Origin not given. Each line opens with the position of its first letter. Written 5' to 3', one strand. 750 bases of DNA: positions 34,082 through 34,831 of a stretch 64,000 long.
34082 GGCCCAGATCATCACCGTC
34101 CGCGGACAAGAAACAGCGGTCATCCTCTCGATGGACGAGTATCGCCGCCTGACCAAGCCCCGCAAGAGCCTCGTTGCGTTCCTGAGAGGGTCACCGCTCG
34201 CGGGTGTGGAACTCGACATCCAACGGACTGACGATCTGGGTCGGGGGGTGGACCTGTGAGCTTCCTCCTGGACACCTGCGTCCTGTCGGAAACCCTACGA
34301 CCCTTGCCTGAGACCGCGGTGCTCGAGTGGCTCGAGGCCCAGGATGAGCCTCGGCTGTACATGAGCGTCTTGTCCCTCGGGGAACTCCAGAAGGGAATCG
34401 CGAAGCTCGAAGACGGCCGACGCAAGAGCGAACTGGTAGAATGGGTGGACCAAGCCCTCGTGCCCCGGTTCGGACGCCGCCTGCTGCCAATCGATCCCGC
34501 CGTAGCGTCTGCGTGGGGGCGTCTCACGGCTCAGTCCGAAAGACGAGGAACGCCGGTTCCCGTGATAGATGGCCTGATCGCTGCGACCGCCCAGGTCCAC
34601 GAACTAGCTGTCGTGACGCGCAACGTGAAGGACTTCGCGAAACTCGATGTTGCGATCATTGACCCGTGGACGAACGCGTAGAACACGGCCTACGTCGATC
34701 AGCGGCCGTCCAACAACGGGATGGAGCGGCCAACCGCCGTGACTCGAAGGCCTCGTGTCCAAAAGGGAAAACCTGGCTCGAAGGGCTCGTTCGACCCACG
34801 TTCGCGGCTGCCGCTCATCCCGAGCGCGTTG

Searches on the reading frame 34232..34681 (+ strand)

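Call 24: search_protein_families(library=pfam, proteins=[window:34232-34681:+], max_evalue=0.00001)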
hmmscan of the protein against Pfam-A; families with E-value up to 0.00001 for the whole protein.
window:34232-34681:+ (149 aa): 1 family
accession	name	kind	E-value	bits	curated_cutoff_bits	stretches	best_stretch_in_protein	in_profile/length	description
PF01850.27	PIN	-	1.9e-14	54.8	23.6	1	12-139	2-118/120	PIN domain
